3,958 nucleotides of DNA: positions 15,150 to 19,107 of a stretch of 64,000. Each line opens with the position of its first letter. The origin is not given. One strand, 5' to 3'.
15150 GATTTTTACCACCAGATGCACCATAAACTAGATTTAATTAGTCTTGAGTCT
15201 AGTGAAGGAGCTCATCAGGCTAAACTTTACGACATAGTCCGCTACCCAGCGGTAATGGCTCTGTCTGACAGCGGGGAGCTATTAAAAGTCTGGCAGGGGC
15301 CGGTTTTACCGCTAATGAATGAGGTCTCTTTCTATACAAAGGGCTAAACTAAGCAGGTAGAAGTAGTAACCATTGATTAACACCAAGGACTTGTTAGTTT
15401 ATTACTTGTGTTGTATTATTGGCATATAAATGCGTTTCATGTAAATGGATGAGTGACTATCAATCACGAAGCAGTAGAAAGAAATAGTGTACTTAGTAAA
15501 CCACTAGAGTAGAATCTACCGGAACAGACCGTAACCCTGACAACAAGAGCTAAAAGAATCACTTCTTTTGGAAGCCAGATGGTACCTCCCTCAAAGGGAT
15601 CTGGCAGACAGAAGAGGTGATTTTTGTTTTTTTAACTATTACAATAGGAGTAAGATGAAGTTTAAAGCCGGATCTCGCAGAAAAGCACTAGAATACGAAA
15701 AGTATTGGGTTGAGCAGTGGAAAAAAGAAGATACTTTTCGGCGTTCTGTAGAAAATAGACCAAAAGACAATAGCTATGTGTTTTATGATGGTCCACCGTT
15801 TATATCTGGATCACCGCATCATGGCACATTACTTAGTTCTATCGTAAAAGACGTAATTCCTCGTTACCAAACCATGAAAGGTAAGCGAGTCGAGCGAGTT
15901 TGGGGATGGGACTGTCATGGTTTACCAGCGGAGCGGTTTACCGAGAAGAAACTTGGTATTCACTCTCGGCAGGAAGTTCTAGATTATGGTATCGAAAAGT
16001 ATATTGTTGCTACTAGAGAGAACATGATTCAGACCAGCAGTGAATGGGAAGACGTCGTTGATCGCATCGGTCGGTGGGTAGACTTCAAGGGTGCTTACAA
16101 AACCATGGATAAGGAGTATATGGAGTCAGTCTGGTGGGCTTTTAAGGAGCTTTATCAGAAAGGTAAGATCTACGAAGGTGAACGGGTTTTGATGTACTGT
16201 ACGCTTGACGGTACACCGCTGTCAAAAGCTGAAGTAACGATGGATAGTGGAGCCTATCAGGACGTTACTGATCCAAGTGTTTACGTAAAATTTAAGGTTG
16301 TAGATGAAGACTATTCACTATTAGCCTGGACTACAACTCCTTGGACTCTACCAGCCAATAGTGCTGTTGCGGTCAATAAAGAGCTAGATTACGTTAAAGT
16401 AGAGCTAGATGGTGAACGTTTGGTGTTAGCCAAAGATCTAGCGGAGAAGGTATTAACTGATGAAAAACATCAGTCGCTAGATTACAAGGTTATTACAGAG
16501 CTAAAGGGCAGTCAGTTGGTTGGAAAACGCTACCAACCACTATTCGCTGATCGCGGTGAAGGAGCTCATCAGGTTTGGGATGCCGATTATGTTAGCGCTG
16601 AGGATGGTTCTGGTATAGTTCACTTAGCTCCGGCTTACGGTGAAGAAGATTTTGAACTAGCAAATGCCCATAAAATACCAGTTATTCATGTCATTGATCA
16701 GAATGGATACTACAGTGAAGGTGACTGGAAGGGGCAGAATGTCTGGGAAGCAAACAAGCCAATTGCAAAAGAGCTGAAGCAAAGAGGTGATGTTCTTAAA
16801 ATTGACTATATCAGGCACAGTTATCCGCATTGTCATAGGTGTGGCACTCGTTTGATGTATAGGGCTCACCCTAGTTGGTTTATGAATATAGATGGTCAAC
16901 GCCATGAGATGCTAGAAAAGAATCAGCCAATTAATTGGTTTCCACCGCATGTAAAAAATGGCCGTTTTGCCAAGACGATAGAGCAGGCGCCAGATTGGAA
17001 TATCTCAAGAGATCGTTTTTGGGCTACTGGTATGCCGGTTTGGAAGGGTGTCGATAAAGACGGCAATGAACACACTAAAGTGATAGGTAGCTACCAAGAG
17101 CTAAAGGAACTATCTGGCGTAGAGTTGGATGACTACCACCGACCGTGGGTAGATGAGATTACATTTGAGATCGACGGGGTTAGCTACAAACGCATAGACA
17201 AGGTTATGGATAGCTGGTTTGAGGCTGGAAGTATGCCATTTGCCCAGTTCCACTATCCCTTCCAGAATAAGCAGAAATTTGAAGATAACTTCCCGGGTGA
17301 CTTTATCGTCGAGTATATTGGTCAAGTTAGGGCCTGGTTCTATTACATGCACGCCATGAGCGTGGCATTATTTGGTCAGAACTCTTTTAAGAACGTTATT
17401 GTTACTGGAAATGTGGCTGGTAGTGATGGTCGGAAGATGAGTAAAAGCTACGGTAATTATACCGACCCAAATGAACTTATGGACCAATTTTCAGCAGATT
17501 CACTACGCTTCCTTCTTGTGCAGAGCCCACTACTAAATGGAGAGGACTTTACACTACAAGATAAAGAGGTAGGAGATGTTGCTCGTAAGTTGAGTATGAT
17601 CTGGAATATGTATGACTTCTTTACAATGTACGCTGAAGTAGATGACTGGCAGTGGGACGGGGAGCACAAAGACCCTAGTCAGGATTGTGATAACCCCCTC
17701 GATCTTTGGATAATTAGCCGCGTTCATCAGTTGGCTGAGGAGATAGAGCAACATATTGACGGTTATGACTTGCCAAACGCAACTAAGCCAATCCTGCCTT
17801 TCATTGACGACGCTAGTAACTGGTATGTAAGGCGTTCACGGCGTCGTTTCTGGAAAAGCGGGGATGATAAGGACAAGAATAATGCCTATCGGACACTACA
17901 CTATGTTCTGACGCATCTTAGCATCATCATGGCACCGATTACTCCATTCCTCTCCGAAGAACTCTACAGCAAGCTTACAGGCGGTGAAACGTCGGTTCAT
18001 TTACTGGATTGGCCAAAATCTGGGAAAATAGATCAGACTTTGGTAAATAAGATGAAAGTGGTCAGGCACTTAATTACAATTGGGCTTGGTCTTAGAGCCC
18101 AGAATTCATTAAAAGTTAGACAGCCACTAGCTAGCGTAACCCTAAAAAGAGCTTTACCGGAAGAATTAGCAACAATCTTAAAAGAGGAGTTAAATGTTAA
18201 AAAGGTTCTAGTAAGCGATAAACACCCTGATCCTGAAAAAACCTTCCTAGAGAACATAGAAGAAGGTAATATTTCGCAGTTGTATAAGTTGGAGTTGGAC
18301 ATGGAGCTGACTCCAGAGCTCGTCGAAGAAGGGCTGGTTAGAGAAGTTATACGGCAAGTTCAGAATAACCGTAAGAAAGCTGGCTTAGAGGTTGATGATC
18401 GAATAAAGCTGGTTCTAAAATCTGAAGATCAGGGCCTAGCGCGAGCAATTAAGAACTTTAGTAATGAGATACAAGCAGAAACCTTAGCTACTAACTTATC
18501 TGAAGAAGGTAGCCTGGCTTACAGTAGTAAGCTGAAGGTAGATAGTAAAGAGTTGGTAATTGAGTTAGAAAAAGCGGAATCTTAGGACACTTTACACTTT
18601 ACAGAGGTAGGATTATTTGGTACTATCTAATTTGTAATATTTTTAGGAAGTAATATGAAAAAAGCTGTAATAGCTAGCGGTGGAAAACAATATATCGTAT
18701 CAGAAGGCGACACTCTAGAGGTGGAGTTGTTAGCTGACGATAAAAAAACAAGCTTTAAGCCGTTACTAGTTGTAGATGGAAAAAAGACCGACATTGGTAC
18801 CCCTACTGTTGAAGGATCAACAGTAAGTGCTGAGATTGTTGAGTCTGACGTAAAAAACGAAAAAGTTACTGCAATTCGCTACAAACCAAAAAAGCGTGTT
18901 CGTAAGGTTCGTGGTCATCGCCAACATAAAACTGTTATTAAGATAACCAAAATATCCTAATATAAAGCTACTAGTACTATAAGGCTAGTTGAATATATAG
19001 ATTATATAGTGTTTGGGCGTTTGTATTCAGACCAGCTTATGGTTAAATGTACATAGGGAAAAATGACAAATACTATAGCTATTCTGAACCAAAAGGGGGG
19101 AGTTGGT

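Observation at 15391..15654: ileS T-box leader with an ultrashort Stem I and a terminator that competes with Stem III rather than with the antiterminator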

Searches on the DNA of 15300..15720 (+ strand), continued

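Call 77: build_rna_model(alignment_id=A5, structure=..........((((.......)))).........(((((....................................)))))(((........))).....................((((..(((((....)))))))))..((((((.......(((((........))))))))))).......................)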
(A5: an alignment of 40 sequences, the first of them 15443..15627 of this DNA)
Model R2 built from alignment A5 (40 sequences, 201 columns); structure: as given.
model positions 177; base pairs 32; branch points 4; effective number of sequences 2.32; information 0.59 bits per position. Calibrated on 0.2 Mb of random sequence (short: E-values are rough).
structure used (alignment columns):
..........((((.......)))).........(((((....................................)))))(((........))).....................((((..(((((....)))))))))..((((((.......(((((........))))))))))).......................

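Call 78: search_with_rna_model(model_id=R2, sources=[window, L001, L002, L003, L004, L005, L006, L007, L008, L009, L010, L011, L012, L013, L014, L015, L016, L017, L018, L019, L020, L021, L022, L023, L024, L025, L026, L027, L028, L029, L030, L031, L032, L033, L034, L035, L036, L037, L038, L039, L040, L041, L042, L043, L044, L045, L046, L047, L048, L049, L050, L051, L052, L053, L054, L055, L056, L057, L058, L059, L060, L061, L062, L063, L064, L065, L066, L067, L068, L069, L070, L071, L072, L073, L074, L075, L076, L077, L078, L079, L080], max_evalue=0.01, make_alignment=true)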
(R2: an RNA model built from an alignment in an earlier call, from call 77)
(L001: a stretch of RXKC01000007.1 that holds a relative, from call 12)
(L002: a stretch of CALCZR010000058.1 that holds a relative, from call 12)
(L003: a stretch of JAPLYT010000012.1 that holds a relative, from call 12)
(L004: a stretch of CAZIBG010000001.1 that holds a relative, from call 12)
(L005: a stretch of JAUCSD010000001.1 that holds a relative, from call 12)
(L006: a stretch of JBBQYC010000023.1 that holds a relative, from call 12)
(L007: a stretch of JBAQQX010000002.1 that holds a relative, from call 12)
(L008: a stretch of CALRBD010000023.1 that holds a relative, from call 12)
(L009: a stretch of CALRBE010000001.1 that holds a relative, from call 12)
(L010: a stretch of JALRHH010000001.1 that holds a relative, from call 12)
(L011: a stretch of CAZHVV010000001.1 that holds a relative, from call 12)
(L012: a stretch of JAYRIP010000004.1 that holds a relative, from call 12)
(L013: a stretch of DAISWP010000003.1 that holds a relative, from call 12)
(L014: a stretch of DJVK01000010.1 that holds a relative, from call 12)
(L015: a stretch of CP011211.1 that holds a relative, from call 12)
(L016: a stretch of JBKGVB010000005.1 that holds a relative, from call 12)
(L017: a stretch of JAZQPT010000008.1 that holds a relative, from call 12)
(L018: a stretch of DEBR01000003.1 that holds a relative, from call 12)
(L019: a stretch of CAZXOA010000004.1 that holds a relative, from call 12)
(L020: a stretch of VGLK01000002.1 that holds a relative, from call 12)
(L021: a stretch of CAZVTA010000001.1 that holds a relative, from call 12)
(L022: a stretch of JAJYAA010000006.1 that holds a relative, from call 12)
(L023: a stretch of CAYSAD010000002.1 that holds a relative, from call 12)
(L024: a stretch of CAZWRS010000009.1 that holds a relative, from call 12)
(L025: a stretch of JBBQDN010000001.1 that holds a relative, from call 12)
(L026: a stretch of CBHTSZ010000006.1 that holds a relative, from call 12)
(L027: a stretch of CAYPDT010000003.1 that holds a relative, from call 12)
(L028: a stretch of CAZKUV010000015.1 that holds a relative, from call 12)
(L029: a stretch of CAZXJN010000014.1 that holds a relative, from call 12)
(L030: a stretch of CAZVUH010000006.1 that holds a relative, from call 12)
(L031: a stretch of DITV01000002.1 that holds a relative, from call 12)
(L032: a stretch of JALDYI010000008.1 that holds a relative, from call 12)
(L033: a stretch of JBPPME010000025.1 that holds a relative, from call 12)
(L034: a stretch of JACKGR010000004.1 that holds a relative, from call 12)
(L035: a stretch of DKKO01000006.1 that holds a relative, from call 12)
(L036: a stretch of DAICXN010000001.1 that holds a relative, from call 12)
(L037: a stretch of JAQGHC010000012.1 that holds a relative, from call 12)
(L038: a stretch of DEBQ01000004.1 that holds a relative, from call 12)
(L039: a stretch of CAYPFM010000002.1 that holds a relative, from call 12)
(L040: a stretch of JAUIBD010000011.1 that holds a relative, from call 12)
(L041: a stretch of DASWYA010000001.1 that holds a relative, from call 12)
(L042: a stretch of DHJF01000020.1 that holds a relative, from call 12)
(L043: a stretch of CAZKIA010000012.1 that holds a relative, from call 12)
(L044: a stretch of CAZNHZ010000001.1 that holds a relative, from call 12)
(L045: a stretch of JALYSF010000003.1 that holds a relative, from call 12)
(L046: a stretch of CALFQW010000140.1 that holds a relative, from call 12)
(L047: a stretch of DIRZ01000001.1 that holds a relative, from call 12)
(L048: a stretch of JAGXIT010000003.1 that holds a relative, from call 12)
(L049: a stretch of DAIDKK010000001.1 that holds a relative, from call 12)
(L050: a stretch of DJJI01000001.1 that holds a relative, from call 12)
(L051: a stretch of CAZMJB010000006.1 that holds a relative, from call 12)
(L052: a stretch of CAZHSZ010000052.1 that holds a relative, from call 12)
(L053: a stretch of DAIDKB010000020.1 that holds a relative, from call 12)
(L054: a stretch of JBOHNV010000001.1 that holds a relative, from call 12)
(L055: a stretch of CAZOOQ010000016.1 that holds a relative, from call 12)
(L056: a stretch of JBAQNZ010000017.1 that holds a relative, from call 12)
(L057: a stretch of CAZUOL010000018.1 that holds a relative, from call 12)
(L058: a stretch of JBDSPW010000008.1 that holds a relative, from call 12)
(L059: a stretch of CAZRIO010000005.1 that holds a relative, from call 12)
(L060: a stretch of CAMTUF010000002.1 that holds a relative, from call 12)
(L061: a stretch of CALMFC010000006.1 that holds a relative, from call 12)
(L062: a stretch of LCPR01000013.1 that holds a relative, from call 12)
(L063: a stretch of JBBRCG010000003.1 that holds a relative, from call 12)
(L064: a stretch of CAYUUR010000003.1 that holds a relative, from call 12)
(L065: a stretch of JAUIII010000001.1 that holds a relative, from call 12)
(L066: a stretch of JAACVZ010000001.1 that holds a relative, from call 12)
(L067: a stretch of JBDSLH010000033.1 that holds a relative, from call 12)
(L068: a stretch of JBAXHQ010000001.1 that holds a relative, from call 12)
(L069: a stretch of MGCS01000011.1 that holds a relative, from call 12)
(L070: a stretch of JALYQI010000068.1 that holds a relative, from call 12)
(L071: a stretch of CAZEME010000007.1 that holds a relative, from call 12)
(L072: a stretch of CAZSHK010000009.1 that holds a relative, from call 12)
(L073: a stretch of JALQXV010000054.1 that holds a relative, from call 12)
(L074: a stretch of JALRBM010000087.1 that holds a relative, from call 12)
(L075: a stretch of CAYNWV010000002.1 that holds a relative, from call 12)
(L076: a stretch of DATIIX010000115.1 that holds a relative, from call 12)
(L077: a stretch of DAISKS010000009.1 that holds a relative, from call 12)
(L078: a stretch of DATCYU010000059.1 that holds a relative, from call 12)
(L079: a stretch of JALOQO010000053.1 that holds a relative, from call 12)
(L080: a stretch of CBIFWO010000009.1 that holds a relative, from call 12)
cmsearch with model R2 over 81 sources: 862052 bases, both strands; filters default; matches with E-value up to 0.01: 80.
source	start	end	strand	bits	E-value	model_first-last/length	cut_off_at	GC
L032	3252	3429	+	177.3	3.3e-40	1-177/177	no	0.47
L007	3798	3975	+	176.8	4.3e-40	1-177/177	no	0.45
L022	1929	2108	+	173.2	3.3e-39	1-177/177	no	0.44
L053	3796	3974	+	171.8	7e-39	1-177/177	no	0.44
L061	3803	3981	+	168.3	4.9e-38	1-177/177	no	0.44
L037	3797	3978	+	166.7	1.2e-37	1-177/177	no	0.46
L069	3802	3978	+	165.2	2.7e-37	1-177/177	no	0.44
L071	3803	3980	+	164.3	4.6e-37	1-177/177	no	0.4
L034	3802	3981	+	162.8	1.1e-36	1-177/177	no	0.39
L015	3154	3333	+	161.9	1.8e-36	1-177/177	no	0.43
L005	3761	3941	+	161.7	2e-36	1-177/177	no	0.46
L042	3273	3449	+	161.4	2.4e-36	1-177/177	no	0.46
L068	3801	3980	+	160.6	3.6e-36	1-177/177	no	0.39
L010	3638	3815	+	160.1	4.8e-36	1-177/177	no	0.44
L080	2983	3163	+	158.4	1.2e-35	1-177/177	no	0.49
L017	3803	3977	+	158.3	1.3e-35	1-177/177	no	0.46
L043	3228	3405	+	158.1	1.4e-35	1-177/177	no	0.44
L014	3797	3979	+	158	1.5e-35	1-177/177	no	0.46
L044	2624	2798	+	156.7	3.1e-35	1-177/177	no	0.46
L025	3793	3973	+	156.1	4.4e-35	1-177/177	no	0.45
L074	2237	2413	+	155.7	5.4e-35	1-177/177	no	0.5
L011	3274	3451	+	153.9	1.5e-34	1-177/177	no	0.46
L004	3257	3433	+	153.7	1.7e-34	1-177/177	no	0.45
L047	3789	3964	+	153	2.5e-34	1-177/177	no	0.48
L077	3806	3983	+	150.2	1.2e-33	1-177/177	no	0.44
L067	3193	3378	+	149.4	1.8e-33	1-177/177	no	0.47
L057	3433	3605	+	149.1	2.2e-33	1-177/177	no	0.42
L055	2277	2458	+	148.6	2.8e-33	1-177/177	no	0.48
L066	3272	3449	+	148.5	3.1e-33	1-177/177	no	0.47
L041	3808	3983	+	147.2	6.2e-33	1-177/177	no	0.47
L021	3806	3984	+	146.5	9.2e-33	1-177/177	no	0.5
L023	3370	3559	+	145.7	1.4e-32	1-177/177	no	0.46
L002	3806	3976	+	143.9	3.8e-32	1-177/177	no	0.46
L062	3238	3412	+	142.7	7.6e-32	1-177/177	no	0.47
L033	3651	3837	+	141.7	1.3e-31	1-177/177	no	0.4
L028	3747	3923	+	141.2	1.7e-31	1-177/177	no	0.53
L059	3803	3983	+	139.5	4.5e-31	1-177/177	no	0.46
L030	3044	3235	+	139.3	5.1e-31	1-177/177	no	0.48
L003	3802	3984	+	138.8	6.7e-31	1-177/177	no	0.46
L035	3804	3979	+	137.2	1.6e-30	1-177/177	no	0.45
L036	3793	3980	+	136.7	2.2e-30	1-177/177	no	0.51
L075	3626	3802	+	136.5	2.5e-30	1-177/177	no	0.47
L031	3806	3979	+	135.3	4.8e-30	1-177/177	no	0.49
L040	3556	3733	+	132.9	1.8e-29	1-177/177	no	0.48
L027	3774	3976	+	132.7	2e-29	1-177/177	no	0.4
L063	3266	3446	+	132.5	2.2e-29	1-177/177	no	0.48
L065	3557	3733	+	132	3.1e-29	1-177/177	no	0.45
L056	3273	3438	+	131.9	3.2e-29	1-177/177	no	0.46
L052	497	714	+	131.3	4.4e-29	1-177/177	no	0.47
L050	3592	3780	+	128.8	1.7e-28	1-177/177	no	0.5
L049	3780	3977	+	128.4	2.2e-28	1-177/177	no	0.47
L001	3442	3632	+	128.2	2.5e-28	1-177/177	no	0.47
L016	3594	3782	+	128.2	2.5e-28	1-177/177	no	0.42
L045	3814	3987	+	128.2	2.5e-28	1-177/177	no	0.43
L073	3763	3956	+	128.2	2.5e-28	1-177/177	no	0.4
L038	3591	3776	+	126.7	5.7e-28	1-177/177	no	0.5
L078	2827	3006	+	125.2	1.3e-27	1-177/177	no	0.53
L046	3076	3249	+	124.8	1.6e-27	1-177/177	no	0.45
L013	2692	2865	+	124.8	1.6e-27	1-177/177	no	0.5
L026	3797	3979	+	124.4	2.1e-27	1-177/177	no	0.45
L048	3799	3983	+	124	2.6e-27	1-177/177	no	0.48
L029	3796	3982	+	123.4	3.6e-27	1-177/177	no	0.46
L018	3590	3776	+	120.1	2.2e-26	1-177/177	no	0.52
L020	3739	3968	+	116.4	1.7e-25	1-177/177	no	0.5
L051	3222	3419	+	115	3.8e-25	1-177/177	no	0.53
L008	2273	2468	+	114.3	5.8e-25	1-177/177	no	0.35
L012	3769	3973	+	111.2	3.1e-24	1-177/177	no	0.52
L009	3810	3986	+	110.5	4.6e-24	1-177/177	no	0.36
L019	3814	3981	+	103.5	2.3e-22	1-177/177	no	0.49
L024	3788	3981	+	102.2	4.7e-22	1-177/177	no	0.51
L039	3787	3974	+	101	9.6e-22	1-177/177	no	0.45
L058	3794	3980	+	100.1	1.6e-21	1-177/177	no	0.47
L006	3148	3324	+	97.7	5.9e-21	1-177/177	no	0.47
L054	3738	3972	+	93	8.2e-20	1-177/177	no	0.46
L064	3815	3984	+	92.4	1.1e-19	1-177/177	no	0.51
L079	1748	1920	+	82.9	2.3e-17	1-177/177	no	0.42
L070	3795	3984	+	77.5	4.4e-16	1-177/177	no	0.46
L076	1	75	+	55.1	1.2e-10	105-177/177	5'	0.43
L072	3831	3984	+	51.1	1.1e-09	1-177/177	no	0.53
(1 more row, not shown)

Alignment A6: 80 matches aligned to the model, 399 columns, each read 5' to 3' on its own strand. Consensus structure (alignment columns), stored with it:
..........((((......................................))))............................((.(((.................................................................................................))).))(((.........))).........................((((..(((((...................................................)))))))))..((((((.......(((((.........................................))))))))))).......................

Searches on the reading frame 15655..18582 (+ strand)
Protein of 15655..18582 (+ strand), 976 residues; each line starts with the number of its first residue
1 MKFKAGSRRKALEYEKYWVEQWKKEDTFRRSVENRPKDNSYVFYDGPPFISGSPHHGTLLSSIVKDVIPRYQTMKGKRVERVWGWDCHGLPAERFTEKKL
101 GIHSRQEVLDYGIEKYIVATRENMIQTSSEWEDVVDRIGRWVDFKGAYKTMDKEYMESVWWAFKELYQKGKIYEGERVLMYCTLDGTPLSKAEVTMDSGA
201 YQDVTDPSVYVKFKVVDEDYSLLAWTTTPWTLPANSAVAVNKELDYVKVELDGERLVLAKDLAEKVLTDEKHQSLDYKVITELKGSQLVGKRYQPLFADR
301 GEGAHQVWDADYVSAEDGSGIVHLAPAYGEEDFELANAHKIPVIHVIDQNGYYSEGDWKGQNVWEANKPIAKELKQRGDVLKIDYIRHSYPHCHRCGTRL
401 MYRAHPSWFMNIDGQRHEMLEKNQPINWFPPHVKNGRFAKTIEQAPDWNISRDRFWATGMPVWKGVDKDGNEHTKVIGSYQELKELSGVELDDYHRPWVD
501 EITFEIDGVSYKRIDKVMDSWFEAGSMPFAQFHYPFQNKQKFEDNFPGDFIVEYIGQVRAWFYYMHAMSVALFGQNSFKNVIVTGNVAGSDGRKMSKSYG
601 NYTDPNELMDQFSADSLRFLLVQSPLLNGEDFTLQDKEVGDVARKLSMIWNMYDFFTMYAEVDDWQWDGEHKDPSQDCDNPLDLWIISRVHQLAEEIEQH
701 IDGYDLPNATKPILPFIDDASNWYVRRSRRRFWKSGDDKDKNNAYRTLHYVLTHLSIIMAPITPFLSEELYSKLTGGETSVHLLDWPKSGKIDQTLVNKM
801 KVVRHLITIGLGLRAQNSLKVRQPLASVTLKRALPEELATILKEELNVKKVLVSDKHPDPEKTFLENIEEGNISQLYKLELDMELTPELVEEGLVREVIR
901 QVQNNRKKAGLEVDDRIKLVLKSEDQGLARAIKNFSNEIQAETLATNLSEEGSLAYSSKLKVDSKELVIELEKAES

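Call 12: find_related_loci(query=window:15655-18582:+, collection=genome_contigs, flank=4000)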
Query window:15655-18582:+ (976 aa) in genome_contigs; peptide patterns used: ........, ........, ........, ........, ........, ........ (x = any residue, [..] = any of these).
599 stretches matched a pattern (row limit reached: there are more); 590 encode a relative of the query (tblastn E <= 1e-3); the best 80 are kept; 80 distinct loci.
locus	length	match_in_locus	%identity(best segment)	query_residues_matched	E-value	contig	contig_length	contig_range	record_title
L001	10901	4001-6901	75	1-974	0e+0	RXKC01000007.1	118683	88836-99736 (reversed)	MAG: Candidatus Saccharibacteria bacterium isolate AWTP1-31 sample_9_scaffold_12, whole genome shotgun sequence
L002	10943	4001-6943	75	1-974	0e+0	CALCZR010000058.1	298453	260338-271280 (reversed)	MAG TPA_asm: uncultured Candidatus Saccharibacteria bacterium isolate SRR6231146_bin.58_CONCOCT_v1.1_MAG genome assembly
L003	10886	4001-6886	74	1-974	0e+0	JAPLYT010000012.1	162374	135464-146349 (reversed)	MAG: Candidatus Saccharibacteria bacterium isolate LacPavin_0818_WC45_MAG_44_10 LacPavin_0818_WC45_scaffold_267281, whol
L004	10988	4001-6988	73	1-974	0e+0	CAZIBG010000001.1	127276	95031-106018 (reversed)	MAG TPA_asm: uncultured Candidatus Saccharibacteria bacterium isolate SRP286056_co2_68 genome assembly, contig: NODE_112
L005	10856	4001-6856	73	1-974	0e+0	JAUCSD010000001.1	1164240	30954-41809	MAG: Candidatus Saccharibacteria bacterium isolate RYN_404 scaffold_239928, whole genome shotgun sequence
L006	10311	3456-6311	72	1-976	0e+0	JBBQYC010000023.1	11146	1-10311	MAG: Candidatus Saccharimonadales bacterium isolate Co_metawrap_2145 Cmw_2145_k141_26437242_length_11146_cov_10.5536, wh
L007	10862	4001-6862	73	1-974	0e+0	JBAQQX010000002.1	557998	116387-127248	MAG: Candidatus Saccharimonadales bacterium isolate MFD12015_ilm_asm_bin4 k127_17485, whole genome shotgun sequence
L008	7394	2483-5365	73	1-973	0e+0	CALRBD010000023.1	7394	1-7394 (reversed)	MAG: uncultured Candidatus Saccharimonas sp. isolate RH-23may17-1275 genome assembly, contig: RH-23may17-C83922, whole g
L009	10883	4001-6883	73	1-973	0e+0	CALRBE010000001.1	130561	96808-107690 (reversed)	MAG: uncultured Candidatus Saccharimonas sp. isolate MsH-30jul19-11 genome assembly, contig: MsH-30jul19-C152, whole gen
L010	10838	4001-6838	73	1-974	0e+0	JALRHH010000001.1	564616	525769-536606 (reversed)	MAG: Candidatus Saccharimonadia bacterium isolate MYJ.17 NODE_1_length_564616_cov_19.245983, whole genome shotgun sequen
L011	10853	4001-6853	72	1-974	0e+0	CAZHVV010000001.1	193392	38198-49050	MAG TPA_asm: uncultured Candidatus Saccharibacteria bacterium isolate SRP302447_co4_31 genome assembly, contig: NODE_231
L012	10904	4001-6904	72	1-974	0e+0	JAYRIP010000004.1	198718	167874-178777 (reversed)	MAG: Candidatus Saccharimonadales bacterium isolate SZ_szas25bin.56 k141_552640, whole genome shotgun sequence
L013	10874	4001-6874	74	1-974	0e+0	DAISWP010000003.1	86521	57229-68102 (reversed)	MAG TPA_asm: Candidatus Saccharibacteria bacterium isolate CTOTU2456 NODE_121_length_86521_cov_5.465004, whole genome sh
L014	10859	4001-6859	72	1-974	0e+0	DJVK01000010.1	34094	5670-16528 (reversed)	MAG TPA_asm: Candidatus Saccharibacteria bacterium UBA6258 UBA6258_contig_9407, whole genome shotgun sequence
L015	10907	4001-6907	72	1-974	0e+0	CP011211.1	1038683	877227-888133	MAG: Candidatus Saccharibacteria bacterium GW2011_GWC2_44_17, complete genome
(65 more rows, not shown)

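Call 61: search_protein_families(library=pfam, proteins=[window:15655-18582:+], max_evalue=0.001)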
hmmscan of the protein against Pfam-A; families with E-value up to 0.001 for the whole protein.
window:15655-18582:+ (976 aa): 7 families
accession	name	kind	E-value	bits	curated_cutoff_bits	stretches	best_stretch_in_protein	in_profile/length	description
PF00133.28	tRNA-synt_1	-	1.4e-115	386.9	22.7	1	18-628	2-409/414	tRNA synthetases class I (I, L, M and V)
PF08264.19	Anticodon_1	-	3.2e-31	108.6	25.1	1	683-826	1-144/148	Anticodon-binding domain of tRNA ligase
PF19302.4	DUF5915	-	8.5e-22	78.1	27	1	879-973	102-194/195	Domain of unknown function (DUF5915)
PF09334.17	tRNA-synt_1g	-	8.6e-19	68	20.1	2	48-196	8-137/391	tRNA synthetases class I (M)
PF13603.12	tRNA-synt_1_2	-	5.6e-08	32.9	25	1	209-351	10-144/185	Leucyl-tRNA synthetase, editing domain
PF01921.24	tRNA-synt_1f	-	0.00018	21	27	0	591-626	279-314/360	tRNA synthetases class I (K)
PF01406.26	tRNA-synt_1e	-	0.00022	21.1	27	1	567-624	227-283/301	tRNA synthetases class I (C) catalytic domain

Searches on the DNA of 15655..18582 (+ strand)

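Call 18: search_rna_families(sources=[L002, L005, L012, L019, L026, L031, L045, L058, L064, L072, L073, L075, L078], threshold=gathering, show_alignments=2)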
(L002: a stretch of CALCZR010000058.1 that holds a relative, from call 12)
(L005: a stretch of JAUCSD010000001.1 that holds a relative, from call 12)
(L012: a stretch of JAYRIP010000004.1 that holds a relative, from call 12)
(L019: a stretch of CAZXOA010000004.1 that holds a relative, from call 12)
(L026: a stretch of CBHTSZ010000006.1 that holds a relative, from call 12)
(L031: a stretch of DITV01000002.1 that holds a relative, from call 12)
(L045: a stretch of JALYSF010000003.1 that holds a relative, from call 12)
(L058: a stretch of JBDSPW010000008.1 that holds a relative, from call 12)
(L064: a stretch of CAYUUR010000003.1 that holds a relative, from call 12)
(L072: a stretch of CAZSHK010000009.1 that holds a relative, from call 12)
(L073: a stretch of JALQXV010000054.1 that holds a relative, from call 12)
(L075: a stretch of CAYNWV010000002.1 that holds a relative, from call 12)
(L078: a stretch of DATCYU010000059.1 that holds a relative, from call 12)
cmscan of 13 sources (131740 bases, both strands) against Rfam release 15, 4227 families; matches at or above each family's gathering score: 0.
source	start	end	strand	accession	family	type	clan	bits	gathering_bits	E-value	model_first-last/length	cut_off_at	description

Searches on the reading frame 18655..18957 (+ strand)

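Call 61: search_protein_families(library=pfam, proteins=[window:18655-18957:+], max_evalue=0.001)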
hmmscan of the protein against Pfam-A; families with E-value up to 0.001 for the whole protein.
window:18655-18957:+ (101 aa): 1 family
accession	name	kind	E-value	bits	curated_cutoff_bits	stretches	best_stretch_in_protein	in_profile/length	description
PF00829.26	Ribosomal_L21p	-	1.3e-25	90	27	1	4-100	3-99/99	Ribosomal prokaryotic L21 protein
